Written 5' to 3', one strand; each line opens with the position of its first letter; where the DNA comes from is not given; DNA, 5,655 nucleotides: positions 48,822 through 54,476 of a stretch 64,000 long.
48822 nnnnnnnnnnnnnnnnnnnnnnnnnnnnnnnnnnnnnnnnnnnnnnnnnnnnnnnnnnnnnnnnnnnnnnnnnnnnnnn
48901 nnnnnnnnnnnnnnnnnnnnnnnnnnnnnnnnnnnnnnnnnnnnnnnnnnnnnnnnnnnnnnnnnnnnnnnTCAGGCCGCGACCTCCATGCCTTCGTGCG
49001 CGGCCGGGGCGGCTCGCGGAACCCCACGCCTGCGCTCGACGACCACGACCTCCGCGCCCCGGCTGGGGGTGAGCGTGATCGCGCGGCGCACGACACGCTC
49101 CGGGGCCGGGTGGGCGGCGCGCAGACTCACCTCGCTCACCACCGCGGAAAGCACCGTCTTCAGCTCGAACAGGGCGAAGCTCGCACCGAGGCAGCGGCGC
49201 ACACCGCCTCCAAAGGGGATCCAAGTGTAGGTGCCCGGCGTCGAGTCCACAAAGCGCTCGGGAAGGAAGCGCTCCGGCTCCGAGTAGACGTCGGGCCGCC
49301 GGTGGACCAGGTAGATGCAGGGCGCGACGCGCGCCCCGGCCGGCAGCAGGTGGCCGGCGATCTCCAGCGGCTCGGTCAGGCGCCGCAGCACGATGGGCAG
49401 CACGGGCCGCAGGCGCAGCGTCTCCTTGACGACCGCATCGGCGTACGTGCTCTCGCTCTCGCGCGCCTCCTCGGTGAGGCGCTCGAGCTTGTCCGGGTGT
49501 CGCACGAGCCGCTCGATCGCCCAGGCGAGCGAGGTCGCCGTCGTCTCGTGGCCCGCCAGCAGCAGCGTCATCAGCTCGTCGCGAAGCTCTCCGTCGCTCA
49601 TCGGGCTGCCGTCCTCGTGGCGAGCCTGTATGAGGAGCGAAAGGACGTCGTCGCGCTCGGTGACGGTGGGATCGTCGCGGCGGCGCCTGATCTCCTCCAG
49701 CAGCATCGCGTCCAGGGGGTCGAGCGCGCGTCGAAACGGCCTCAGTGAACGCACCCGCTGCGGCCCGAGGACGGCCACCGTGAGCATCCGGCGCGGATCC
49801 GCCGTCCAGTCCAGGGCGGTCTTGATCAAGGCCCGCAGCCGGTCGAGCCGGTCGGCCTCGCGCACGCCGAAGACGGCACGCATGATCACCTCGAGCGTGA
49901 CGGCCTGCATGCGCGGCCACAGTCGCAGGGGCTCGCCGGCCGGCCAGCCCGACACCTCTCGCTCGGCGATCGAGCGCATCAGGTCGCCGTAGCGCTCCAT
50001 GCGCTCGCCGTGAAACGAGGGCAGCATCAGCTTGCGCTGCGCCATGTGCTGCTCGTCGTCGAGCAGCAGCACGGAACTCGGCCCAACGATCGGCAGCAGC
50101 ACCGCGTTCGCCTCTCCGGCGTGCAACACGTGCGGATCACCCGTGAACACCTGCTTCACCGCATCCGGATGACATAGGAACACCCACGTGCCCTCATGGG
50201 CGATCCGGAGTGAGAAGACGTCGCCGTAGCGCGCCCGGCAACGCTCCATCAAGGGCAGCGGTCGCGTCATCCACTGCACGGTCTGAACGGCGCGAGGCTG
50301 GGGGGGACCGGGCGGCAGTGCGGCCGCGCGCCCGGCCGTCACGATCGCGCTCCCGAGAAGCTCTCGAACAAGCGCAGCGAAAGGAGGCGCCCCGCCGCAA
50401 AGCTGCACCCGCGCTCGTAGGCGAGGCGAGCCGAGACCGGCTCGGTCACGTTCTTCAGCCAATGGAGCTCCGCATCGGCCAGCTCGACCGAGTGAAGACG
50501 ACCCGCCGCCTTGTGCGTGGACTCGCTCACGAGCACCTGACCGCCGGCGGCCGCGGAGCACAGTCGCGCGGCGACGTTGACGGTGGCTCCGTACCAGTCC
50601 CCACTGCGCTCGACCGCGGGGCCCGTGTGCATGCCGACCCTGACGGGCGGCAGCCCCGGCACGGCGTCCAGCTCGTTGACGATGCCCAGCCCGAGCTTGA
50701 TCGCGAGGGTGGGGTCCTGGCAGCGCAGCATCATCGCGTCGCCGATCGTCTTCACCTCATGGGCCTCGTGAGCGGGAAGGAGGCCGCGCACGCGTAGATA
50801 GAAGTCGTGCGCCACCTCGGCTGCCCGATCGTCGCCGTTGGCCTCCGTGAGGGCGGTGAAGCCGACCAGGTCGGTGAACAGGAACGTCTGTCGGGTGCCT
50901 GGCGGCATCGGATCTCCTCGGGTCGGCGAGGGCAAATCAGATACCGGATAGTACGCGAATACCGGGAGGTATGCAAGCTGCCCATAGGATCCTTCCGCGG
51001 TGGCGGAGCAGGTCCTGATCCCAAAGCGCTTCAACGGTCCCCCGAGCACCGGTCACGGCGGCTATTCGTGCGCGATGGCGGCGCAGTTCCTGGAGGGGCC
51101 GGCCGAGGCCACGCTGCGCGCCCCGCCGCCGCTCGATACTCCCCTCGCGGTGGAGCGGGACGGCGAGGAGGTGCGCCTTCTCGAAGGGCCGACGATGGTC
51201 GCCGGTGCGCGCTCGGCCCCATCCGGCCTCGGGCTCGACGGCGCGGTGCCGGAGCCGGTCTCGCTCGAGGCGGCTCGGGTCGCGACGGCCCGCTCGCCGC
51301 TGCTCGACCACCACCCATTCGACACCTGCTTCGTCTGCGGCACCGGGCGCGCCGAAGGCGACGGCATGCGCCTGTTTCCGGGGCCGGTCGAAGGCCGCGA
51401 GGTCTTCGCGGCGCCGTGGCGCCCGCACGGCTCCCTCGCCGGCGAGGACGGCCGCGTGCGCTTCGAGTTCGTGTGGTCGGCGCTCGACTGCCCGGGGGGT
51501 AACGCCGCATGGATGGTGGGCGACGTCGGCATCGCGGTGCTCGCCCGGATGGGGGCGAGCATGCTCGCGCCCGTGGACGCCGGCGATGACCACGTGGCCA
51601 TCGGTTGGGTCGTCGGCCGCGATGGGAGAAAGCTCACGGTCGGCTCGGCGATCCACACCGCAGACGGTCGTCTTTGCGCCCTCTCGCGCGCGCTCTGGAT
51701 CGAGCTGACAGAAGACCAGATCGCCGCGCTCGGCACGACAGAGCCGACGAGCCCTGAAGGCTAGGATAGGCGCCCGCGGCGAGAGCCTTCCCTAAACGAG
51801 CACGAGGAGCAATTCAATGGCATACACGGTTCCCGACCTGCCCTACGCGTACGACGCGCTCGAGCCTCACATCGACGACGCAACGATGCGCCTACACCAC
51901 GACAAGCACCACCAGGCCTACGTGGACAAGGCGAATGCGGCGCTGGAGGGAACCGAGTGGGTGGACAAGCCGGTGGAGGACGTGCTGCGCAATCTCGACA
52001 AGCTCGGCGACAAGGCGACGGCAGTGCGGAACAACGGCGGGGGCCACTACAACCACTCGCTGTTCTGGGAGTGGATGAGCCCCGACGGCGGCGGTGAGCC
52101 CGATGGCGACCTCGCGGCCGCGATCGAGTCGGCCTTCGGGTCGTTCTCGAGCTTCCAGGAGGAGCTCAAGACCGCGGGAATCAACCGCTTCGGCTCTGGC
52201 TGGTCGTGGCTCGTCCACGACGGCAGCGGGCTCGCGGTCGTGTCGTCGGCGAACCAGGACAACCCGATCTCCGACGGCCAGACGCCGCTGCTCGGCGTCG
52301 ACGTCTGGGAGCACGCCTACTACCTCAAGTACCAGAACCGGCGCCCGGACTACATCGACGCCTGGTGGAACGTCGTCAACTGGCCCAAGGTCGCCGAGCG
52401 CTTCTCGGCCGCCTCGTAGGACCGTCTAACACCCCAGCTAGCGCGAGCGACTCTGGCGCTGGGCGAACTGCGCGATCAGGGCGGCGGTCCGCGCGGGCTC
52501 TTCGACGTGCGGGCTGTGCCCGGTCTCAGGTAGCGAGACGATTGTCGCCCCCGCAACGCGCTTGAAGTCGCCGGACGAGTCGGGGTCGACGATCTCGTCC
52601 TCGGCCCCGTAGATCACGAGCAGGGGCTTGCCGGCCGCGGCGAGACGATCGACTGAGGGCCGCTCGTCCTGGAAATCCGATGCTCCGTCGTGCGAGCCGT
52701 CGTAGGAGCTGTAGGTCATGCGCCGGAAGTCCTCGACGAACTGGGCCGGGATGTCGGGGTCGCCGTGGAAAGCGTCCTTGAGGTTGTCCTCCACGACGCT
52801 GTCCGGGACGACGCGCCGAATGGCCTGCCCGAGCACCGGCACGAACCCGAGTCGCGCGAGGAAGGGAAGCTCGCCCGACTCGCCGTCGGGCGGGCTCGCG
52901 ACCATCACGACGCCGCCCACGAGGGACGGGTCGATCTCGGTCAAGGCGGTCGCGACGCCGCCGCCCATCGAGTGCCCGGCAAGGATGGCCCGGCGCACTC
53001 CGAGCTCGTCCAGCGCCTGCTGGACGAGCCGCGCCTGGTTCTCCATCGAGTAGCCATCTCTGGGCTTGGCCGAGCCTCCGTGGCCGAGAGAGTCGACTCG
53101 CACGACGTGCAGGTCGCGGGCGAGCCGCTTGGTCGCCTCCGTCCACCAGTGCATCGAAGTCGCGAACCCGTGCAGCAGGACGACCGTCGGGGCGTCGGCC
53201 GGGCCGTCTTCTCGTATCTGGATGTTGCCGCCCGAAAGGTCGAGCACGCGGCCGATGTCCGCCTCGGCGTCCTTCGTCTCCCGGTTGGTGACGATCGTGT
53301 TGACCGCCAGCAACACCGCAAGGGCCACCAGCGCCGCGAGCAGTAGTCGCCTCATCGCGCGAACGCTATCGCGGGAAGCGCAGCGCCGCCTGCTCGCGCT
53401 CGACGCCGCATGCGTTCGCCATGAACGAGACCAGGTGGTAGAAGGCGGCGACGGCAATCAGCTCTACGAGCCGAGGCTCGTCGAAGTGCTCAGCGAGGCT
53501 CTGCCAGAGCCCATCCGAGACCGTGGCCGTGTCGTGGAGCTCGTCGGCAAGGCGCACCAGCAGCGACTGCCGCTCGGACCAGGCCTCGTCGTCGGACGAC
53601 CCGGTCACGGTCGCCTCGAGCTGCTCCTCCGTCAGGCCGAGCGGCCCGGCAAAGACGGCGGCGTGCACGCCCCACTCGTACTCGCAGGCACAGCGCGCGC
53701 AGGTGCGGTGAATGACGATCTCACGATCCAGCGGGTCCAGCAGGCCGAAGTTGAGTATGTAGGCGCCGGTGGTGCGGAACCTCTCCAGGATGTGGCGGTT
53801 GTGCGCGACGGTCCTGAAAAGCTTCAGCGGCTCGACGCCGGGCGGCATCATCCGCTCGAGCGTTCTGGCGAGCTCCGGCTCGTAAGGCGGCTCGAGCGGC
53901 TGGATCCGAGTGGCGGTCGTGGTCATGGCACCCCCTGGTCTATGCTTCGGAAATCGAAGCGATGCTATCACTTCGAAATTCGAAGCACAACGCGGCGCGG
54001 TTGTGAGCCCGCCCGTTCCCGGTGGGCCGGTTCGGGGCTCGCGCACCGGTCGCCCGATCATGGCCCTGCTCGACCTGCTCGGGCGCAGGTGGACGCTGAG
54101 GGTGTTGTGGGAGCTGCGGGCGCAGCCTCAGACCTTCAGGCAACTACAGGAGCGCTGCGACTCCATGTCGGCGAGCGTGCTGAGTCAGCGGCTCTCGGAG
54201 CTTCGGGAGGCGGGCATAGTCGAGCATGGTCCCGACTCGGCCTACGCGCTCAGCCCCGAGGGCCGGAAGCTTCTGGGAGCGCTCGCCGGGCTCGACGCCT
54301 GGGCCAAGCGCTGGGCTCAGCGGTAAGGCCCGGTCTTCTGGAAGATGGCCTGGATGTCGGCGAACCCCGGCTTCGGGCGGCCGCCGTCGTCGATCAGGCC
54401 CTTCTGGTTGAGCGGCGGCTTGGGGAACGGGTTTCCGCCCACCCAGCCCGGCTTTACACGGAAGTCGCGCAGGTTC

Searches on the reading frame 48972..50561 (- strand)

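Call 68: search_protein_families(library=pfam, proteins=[window:48972-50561:-], max_evalue=0.001)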
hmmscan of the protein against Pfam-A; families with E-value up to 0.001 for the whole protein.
window:48972-50561:- (529 aa): 1 family
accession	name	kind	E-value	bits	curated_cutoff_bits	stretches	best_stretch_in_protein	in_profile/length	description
PF00067.27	p450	-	9.3e-66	222.9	22.8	1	83-484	1-438/462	Cytochrome P450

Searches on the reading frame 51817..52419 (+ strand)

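Call 68: search_protein_families(library=pfam, proteins=[window:51817-52419:+], max_evalue=0.001)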
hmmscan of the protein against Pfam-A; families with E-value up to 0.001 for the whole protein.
window:51817-52419:+ (200 aa): 2 families
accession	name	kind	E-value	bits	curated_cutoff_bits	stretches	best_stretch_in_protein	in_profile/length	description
PF02777.23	Sod_Fe_C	-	2.2e-41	140.5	20.9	1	95-195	1-102/102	Iron/manganese superoxide dismutases, C-terminal domain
PF00081.27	Sod_Fe_N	-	6.2e-32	110.3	27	1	3-88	2-82/82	Iron/manganese superoxide dismutases, alpha-hairpin domain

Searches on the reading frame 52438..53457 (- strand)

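Call 68: search_protein_families(library=pfam, proteins=[window:52438-53457:-], max_evalue=0.001)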
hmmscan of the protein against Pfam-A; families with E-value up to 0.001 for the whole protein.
window:52438-53457:- (339 aa): 7 families
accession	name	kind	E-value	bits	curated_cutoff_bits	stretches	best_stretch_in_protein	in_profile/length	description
PF00561.26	Abhydrolase_1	-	2.2e-29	103.3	25.8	1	90-321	1-245/245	alpha/beta hydrolase fold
PF12697.13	Abhydrolase_6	-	1.4e-26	95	26.3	1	92-326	1-216/217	Alpha/beta hydrolase family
PF12146.15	Hydrolase_4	-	2.9e-19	69.7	27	1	91-319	6-237/239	Serine aminopeptidase, S33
PF12695.13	Abhydrolase_5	-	1.3e-06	28.7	27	1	150-193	51-94/164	Alpha/beta hydrolase family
PF02089.21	Palm_thioest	-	7.3e-05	23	26.8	1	92-302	2-213/254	Palmitoyl protein thioesterase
PF07819.20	PGAP1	-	0.00026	21.3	24.3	1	133-190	60-129/233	PGAP1-like alpha/beta domain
PF06821.19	Ser_hydrolase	-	0.00085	19.7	22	0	93-193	2-94/172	Serine hydrolase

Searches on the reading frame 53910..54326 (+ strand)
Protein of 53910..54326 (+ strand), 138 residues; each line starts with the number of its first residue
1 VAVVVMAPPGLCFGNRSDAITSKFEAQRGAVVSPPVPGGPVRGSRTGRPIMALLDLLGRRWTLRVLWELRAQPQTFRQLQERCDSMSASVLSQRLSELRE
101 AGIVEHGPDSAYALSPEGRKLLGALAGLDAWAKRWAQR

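Call 68: search_protein_families(library=pfam, proteins=[window:53910-54326:+], max_evalue=0.001)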
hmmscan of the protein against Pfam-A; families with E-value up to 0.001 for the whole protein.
window:53910-54326:+ (138 aa): 4 families
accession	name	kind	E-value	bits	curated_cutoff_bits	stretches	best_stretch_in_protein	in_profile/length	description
PF01638.23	HxlR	-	8.1e-14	51.7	20.8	1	56-137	1-88/91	HxlR-like helix-turn-helix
PF12840.13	HTH_20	-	3.4e-07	30.6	27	1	63-106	7-50/51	Helix-turn-helix domain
PF25213.1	HVO_A0261_N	-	3e-06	27.5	35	1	63-128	14-77/86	HVO_A0261 N-terminal domain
PF24038.1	DUF7347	-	0.00028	21.5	27.6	1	61-124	15-76/77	Domain of unknown function (DUF7347)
